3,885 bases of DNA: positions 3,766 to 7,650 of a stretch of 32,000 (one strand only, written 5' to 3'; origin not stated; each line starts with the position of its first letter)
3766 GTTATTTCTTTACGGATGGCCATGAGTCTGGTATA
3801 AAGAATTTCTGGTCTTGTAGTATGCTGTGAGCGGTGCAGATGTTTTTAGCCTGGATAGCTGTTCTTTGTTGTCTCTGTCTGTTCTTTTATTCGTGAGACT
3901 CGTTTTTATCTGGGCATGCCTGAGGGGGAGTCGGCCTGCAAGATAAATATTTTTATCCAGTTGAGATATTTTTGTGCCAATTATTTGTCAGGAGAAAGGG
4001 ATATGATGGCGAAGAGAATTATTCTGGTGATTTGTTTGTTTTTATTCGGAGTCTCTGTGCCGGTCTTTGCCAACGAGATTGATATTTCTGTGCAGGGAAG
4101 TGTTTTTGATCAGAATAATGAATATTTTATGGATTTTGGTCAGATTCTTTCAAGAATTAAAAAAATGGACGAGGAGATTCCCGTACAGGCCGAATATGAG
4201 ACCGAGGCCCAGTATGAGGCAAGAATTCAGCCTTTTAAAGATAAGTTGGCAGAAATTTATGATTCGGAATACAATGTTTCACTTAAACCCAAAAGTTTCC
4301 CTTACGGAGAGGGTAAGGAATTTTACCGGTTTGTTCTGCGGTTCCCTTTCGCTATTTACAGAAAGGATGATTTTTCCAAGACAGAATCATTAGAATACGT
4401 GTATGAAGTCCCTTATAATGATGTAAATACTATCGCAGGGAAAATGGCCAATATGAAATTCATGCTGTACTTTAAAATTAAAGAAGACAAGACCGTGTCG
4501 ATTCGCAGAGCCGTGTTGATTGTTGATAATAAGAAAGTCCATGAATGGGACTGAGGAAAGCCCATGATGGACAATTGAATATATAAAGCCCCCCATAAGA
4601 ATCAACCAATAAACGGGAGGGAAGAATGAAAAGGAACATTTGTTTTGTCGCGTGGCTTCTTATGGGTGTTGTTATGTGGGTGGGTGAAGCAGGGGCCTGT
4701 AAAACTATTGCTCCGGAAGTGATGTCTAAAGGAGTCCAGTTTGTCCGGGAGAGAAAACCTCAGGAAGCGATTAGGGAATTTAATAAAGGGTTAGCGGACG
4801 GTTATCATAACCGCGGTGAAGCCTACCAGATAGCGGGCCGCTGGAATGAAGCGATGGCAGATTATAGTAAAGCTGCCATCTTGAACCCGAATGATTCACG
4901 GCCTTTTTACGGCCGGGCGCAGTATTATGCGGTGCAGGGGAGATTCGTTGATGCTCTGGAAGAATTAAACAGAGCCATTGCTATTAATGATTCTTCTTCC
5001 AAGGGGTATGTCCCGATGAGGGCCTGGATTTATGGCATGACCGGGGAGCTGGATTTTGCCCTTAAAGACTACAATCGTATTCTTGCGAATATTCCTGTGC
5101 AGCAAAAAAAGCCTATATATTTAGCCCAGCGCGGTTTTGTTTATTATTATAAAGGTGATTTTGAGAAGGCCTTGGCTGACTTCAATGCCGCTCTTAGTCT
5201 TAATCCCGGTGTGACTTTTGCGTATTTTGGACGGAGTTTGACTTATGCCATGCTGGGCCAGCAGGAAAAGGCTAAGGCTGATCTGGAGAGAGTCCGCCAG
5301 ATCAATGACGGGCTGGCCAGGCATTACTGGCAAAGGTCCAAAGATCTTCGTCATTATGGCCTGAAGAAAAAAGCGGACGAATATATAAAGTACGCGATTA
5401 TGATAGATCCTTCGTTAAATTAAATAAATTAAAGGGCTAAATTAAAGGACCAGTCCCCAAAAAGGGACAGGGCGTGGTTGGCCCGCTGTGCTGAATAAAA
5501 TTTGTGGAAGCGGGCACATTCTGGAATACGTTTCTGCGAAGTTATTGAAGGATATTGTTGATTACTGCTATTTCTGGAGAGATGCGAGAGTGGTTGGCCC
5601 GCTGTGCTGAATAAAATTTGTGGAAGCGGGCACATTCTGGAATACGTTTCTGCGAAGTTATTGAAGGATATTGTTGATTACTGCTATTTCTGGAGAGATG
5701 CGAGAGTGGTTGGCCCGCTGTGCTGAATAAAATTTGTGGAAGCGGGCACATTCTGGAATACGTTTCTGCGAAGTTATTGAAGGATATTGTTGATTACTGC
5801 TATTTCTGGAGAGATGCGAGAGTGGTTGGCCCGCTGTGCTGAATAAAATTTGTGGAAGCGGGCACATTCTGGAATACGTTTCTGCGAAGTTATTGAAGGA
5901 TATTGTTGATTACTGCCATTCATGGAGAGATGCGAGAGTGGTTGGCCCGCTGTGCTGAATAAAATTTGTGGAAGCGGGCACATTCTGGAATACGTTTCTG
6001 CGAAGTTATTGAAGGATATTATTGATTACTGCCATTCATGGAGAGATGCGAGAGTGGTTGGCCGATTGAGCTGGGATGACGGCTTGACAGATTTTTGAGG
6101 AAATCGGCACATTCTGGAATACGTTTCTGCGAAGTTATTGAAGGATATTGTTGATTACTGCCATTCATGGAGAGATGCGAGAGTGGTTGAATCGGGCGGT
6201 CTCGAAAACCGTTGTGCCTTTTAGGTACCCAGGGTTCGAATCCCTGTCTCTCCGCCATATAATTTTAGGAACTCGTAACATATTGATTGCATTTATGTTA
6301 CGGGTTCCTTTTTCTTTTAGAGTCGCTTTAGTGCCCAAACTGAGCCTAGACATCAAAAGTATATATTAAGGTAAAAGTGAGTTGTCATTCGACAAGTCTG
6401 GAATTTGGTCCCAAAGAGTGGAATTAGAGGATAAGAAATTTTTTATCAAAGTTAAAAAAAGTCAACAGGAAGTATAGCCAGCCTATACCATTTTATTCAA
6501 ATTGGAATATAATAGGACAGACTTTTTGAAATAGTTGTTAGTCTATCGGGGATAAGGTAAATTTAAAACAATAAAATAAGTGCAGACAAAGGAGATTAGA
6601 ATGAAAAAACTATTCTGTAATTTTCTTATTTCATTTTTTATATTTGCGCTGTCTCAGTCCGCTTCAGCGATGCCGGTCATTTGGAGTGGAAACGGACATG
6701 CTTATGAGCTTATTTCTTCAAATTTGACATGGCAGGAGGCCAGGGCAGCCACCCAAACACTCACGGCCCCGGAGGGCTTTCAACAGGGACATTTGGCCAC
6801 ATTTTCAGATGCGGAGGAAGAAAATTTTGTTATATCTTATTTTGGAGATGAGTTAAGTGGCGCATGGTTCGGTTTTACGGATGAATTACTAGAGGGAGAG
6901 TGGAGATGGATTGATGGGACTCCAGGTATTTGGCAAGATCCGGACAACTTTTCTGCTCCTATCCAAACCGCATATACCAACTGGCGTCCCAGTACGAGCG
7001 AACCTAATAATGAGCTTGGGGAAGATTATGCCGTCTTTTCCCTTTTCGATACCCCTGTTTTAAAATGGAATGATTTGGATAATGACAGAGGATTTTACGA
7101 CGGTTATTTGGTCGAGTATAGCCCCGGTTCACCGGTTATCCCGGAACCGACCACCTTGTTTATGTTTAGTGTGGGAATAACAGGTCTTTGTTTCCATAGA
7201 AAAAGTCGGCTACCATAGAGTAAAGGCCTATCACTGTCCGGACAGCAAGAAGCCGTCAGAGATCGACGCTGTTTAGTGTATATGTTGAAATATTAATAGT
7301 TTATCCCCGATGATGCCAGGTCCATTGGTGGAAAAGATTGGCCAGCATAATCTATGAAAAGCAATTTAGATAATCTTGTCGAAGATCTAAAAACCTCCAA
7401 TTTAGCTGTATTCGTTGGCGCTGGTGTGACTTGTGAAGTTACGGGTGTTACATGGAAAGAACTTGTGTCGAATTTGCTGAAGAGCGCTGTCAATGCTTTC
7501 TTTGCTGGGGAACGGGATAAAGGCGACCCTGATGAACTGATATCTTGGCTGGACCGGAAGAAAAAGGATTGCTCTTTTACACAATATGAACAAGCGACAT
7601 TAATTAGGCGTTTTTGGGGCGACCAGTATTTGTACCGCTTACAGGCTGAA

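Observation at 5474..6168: Tandem 116-bp array upstream of tRNA-Ser, each unit carrying tRNA nt 1-21 plus a hairpin with compensatory variation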

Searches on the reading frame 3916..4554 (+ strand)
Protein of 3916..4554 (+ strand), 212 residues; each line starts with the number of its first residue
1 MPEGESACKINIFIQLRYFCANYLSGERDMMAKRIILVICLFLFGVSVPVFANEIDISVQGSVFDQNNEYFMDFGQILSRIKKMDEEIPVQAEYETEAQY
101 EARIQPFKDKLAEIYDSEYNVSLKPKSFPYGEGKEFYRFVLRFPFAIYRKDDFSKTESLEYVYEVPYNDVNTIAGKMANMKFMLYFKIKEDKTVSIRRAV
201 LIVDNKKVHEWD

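Call 8: search_protein_families(library=pfam, proteins=[window:3916-4554:+])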
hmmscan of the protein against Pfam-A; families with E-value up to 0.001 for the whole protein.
window:3916-4554:+ (212 aa): 0 families

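Call 17: search_protein_families(library=ncbifam, proteins=[window:3916-4554:+])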
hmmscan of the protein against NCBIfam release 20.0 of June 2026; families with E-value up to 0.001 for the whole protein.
window:3916-4554:+ (212 aa): 0 families

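Call 37: find_encoding_contigs(protein=window:3916-4554:+, flank=6000, max_places=10)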
Protein window:3916-4554:+ (212 aa): no gene with exactly this product is on record in the collection.

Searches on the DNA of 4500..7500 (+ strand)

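Call 5: search_rna_families(source=window, start=4500, end=7500, threshold=evalue, max_evalue=10)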
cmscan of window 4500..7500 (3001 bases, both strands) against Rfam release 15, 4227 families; matches with E-value up to 10: 7.
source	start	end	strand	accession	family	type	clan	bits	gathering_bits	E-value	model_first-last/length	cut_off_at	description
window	6169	6254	+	RF00005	tRNA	Gene; tRNA;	CL00001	53.1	29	6.7e-10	1-71/71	no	tRNA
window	6204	6254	-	RF04351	Plastid-psbl-rps4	Cis-reg;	-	50.7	68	3.2e-09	1-53/53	no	Plastid-psbl-rps4 3UTR RNA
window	7143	7214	+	RF01535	TB10Cs5H2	Gene; snRNA; snoRNA; HACA-box;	-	20.8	40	0.3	1-78/78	no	Trypanosomatid snoRNA TB10Cs5H2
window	6503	6697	+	RF01245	snR9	Gene; snRNA; snoRNA; HACA-box;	CL00036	20.7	58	3.9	1-187/187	no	Small nucleolar RNA snR9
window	4500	4560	+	RF00054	SNORD25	Gene; snRNA; snoRNA; CD-box;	CL00049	19.8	39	0.9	16-87/87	5'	Small nucleolar RNA SNORD25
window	4614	4653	+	RF04060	mir-703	Gene; miRNA;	-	18.8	88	4.4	14-53/67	no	mir-703 microRNA precursor family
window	6260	6338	-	RF00426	SCARNA15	Gene; snRNA; snoRNA; scaRNA;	CL00019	16.8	65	8.3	1-128/128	no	Small Cajal body specific RNA 15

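Call 42: search_dna_similar(query=window:6040-6168:+, collection=phages, mode=distant, max_evalue=0.01)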
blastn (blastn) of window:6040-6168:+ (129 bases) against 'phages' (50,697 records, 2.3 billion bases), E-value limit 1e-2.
No match.

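Call 43: search_dna_similar(query=window:6040-6168:+, collection=plasmids, mode=distant, max_evalue=0.01)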
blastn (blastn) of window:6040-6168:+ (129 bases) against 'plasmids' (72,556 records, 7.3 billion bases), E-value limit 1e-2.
No match.

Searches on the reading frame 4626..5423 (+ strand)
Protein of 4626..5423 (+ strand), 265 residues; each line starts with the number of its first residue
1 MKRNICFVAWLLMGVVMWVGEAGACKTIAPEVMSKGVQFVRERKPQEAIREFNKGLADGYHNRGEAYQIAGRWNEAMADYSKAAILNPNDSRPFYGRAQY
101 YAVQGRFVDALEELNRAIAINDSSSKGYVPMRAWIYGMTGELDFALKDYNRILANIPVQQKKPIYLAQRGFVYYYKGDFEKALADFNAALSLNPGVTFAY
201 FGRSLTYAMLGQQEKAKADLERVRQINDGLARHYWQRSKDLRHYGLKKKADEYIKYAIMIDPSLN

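Call 8: search_protein_families(library=pfam, proteins=[window:4626-5423:+])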
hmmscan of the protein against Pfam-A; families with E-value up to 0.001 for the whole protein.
window:4626-5423:+ (265 aa): 16 families
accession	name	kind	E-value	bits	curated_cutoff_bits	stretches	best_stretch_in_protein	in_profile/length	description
PF07719.23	TPR_2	-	2.1e-32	109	27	2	165-195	3-33/34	Tetratricopeptide repeat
PF00515.34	TPR_1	-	1.4e-28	98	27.8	2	166-194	4-32/34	Tetratricopeptide repeat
PF13424.12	TPR_12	-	1.3e-13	51.3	30.1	2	168-226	8-74/77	Tetratricopeptide repeat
PF13414.12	TPR_11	-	1.5e-13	50.6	26.8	2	64-105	1-42/42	TPR repeat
PF13431.12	TPR_17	-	3.7e-13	49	24.4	0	186-217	2-33/34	Tetratricopeptide repeat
PF13428.12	TPR_14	-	5.6e-12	45.5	23.5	0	95-124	5-34/44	Tetratricopeptide repeat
PF13181.12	TPR_8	-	8.5e-12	44.7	25.7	0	167-194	5-32/34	Tetratricopeptide repeat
PF13371.12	TPR_9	-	9.3e-12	45.2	35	1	176-222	8-54/73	Tetratricopeptide repeat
PF13432.12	TPR_16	-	1.4e-09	38.7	32.7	1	63-123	3-63/65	Tetratricopeptide repeat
PF14559.12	TPR_19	-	2.6e-09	37.7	25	1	70-122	4-56/68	Tetratricopeptide repeat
PF13174.12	TPR_6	-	8.4e-06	26.5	26.3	0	199-225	2-28/33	Tetratricopeptide repeat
PF17874.7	TPR_MalT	-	1.7e-05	24.7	45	0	63-142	46-131/336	MalT-like TPR region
PF25062.1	ARM_TT21_N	-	0.00021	21.6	40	0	92-211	101-216/222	Tetratricopeptide repeat protein 21 N-terminal ARM repeat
PF25063.1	ARM_TT21_C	-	0.00025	21.4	35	0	175-227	33-85/209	Tetratricopeptide repeat protein 21 C-terminal ARM domain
PF25064.1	ARM_TT21_5th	-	0.00029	21.6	27.8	0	139-189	48-98/117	TT21 fifth ARM repeats domain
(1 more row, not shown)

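Call 10: find_encoding_contigs(protein=window:4626-5423:+, flank=6000, max_places=10)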
Protein window:4626-5423:+ (265 aa): no gene with exactly this product is on record in the collection.

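Call 20: find_homologous_proteins(query=window:4626-5423:+, max_evalue=1e-10)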
Query window:4626-5423:+ (265 aa): 29 proteins with E <= 1e-10 among 886 candidates.
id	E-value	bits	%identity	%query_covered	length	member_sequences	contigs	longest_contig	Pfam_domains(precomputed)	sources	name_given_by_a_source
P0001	9.7e-177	604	100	100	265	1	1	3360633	PF13431.13,PF13414.13,PF13428.13,PF14559.13,PF13371.13,PF17874.8,PF00515.35,PF13424.13,PF13432.13,PF13181.13,PF07719.24,PF13174.13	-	-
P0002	4.6e-90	320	58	100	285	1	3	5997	PF13431.13,PF25062.2,PF13414.13,PF13428.13,PF14559.13,PF13371.13,PF00515.35,PF13424.13,PF21033.5,PF13432.13,PF13181.13,PF07719.24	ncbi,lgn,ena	-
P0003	5.2e-79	284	52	100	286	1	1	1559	PF14559.13,PF13431.13,PF13414.13,PF13371.13,PF00515.35,PF13424.13,PF13432.13,PF13428.13,PF13181.13,PF07719.24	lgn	-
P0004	1.6e-77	279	51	99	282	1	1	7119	PF14559.13,PF13431.13,PF13414.13,PF13371.13,PF00515.35,PF13424.13,PF13432.13,PF13428.13,PF13181.13,PF07719.24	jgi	jgi:tetratricopeptide (TPR) repeat protein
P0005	1.3e-69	253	48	100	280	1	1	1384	PF13431.13,PF13414.13,PF12569.15,PF13428.13,PF14559.13,PF13371.13,PF00515.35,PF13424.13,PF21033.5,PF13432.13,PF13181.13,PF07719.24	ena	-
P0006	1.1e-62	230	45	95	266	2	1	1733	PF14559.13,PF13431.13,PF13414.13,PF13371.13,PF00515.35,PF13424.13,PF13432.13,PF13428.13,PF13181.13,PF07719.24,PF13174.13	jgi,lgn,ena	-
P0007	6.9e-29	119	34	77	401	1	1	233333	PF13431.13,PF23914.2,PF13414.13,PF12569.15,PF13428.13,PF13374.13,PF14559.13,PF25575.1,PF10516.16,PF13371.13,PF00515.35,PF12895.14,PF13424.13,PF21033.5,PF13432.13,PF13429.13,PF13181.13,PF01239.29,PF07719.24,PF13174.13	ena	-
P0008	5.6e-24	103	30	69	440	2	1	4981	PF13431.13,PF23914.2,PF25062.2,PF13414.13,PF13428.13,PF25064.2,PF13374.13,PF14559.13,PF25575.1,PF10516.16,PF13371.13,PF17874.8,PF00515.35,PF12895.14,PF13424.13,PF21033.5,PF13432.13,PF13429.13,PF13181.13,PF14561.13,PF07719.24,PF13174.13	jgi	jgi:tetratricopeptide (TPR) repeat protein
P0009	3.9e-23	100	30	71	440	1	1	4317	PF13431.13,PF23914.2,PF25062.2,PF13414.13,PF13428.13,PF25064.2,PF13374.13,PF14559.13,PF24575.2,PF25575.1,PF10516.16,PF13371.13,PF17874.8,PF00515.35,PF12895.14,PF13424.13,PF21033.5,PF13432.13,PF13429.13,PF13181.13,PF07719.24,PF13174.13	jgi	jgi:tetratricopeptide (TPR) repeat protein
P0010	1.8e-22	98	25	81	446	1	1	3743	PF13431.13,PF23914.2,PF25062.2,PF13414.13,PF13176.13,PF12569.15,PF13428.13,PF13374.13,PF07721.21,PF14559.13,PF24575.2,PF25575.1,PF10516.16,PF13371.13,PF00515.35,PF12895.14,PF13424.13,PF21033.5,PF13432.13,PF13181.13,PF01239.29,PF07719.24,PF13174.13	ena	-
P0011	8.5e-22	96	31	64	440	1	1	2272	PF13431.13,PF23914.2,PF13414.13,PF13428.13,PF25064.2,PF14559.13,PF25575.1,PF13371.13,PF00515.35,PF12895.14,PF13424.13,PF21033.5,PF13432.13,PF13181.13,PF01239.29,PF07719.24,PF13174.13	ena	-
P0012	5.1e-18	84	33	63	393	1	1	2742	PF13431.13,PF23914.2,PF25062.2,PF13414.13,PF13176.13,PF13428.13,PF04733.21,PF13374.13,PF14559.13,PF10516.16,PF13371.13,PF00515.35,PF12895.14,PF13424.13,PF21033.5,PF13432.13,PF13429.13,PF13181.13,PF14561.13,PF07719.24,PF13174.13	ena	-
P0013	7.6e-18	83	31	69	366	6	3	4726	PF13431.13,PF23914.2,PF25062.2,PF13414.13,PF12569.15,PF13428.13,PF13374.13,PF14559.13,PF24575.2,PF25575.1,PF13371.13,PF00515.35,PF13424.13,PF21033.5,PF13432.13,PF13181.13,PF07719.24,PF13174.13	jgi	jgi:tetratricopeptide (TPR) repeat protein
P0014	7.9e-18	83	29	78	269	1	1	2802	PF13431.13,PF23914.2,PF25062.2,PF13414.13,PF13428.13,PF14559.13,PF25575.1,PF10516.16,PF13371.13,PF00515.35,PF12895.14,PF13424.13,PF21033.5,PF13432.13,PF06552.19,PF13181.13,PF01239.29,PF07719.24,PF13174.13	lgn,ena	-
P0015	1.8e-16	79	28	65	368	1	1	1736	PF13431.13,PF23914.2,PF13414.13,PF13176.13,PF12569.15,PF13428.13,PF13374.13,PF14559.13,PF13371.13,PF00515.35,PF13424.13,PF21033.5,PF13432.13,PF13181.13,PF01239.29,PF07719.24,PF13174.13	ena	-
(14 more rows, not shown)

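Call 21: find_encoding_contigs(protein=P0002, flank=6000, max_places=6)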
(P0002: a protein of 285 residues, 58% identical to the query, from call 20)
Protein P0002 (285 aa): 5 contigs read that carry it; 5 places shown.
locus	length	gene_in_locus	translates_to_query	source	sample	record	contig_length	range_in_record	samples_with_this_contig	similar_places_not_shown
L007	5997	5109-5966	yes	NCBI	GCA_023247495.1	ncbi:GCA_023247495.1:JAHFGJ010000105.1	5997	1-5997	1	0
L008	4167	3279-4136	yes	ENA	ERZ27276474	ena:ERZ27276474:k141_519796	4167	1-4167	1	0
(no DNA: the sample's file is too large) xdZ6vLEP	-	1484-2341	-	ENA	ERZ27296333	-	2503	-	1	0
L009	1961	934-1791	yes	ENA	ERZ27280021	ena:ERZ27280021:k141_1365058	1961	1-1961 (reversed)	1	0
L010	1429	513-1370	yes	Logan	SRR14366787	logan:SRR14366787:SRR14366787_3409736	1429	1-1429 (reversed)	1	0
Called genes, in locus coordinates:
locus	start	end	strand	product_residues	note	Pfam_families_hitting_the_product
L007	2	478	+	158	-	?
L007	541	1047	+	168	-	PF05552:MS_channel_1st_1, PF00924:MS_channel_2nd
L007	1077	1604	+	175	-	PF14235:DUF4337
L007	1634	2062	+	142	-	-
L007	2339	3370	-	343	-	PF01757:Acyl_transf_3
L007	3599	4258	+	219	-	PF02798:GST_N, PF13417:GST_N_3, PF13409:GST_N_2, PF00043:GST_C, PF14497:GST_C_3 (weak), PF13410:GST_C_2 (weak)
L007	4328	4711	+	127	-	PF01638:HxlR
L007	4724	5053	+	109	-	PF04993:TfoX_N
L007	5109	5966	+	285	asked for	PF13181:TPR_8 (faint), PF13371:TPR_9 (faint), PF00515:TPR_1, PF07719:TPR_2, PF13424:TPR_12 (weak), PF13414:TPR_11, PF14559:TPR_19 (weak), PF00515:TPR_1 (weak), +5 more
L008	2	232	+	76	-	?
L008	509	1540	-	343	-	PF01757:Acyl_transf_3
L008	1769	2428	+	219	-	PF02798:GST_N, PF13417:GST_N_3, PF13409:GST_N_2, PF00043:GST_C, PF14497:GST_C_3 (weak), PF13410:GST_C_2 (weak)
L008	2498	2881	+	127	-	PF01638:HxlR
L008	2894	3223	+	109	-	PF04993:TfoX_N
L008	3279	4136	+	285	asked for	PF13181:TPR_8 (faint), PF13371:TPR_9 (faint), PF00515:TPR_1, PF07719:TPR_2, PF13424:TPR_12 (weak), PF13414:TPR_11, PF14559:TPR_19 (weak), PF00515:TPR_1 (weak), +5 more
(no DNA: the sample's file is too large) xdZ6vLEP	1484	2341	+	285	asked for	PF13181:TPR_8 (faint), PF13371:TPR_9 (faint), PF00515:TPR_1, PF07719:TPR_2, PF13424:TPR_12 (weak), PF13414:TPR_11, PF14559:TPR_19 (weak), PF00515:TPR_1 (weak), +5 more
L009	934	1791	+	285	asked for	PF13181:TPR_8 (faint), PF13371:TPR_9 (faint), PF00515:TPR_1, PF07719:TPR_2, PF13424:TPR_12 (weak), PF13414:TPR_11, PF14559:TPR_19 (weak), PF00515:TPR_1 (weak), +5 more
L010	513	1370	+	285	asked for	PF13181:TPR_8 (faint), PF13371:TPR_9 (faint), PF00515:TPR_1, PF07719:TPR_2, PF13424:TPR_12 (weak), PF13414:TPR_11, PF14559:TPR_19 (weak), PF00515:TPR_1 (weak), +5 more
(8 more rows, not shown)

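Call 22: find_encoding_contigs(protein=P0004, flank=6000, max_places=6)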
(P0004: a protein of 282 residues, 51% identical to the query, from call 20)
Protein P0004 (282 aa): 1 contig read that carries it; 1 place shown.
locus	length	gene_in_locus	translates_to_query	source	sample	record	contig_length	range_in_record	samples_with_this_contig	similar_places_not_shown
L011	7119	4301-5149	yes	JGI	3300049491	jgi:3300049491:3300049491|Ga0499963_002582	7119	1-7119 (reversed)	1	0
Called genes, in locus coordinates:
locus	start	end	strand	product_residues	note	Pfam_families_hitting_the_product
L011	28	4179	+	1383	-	PF00226:DnaJ (weak)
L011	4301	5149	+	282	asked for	PF13181:TPR_8 (faint), PF13428:TPR_14 (faint), PF00515:TPR_1, PF07719:TPR_2 (weak), PF13371:TPR_9 (weak), PF00515:TPR_1 (weak), PF07719:TPR_2 (weak), PF13414:TPR_11 (weak), +4 more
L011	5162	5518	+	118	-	-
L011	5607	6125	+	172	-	PF13667:ThiC-associated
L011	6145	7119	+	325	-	?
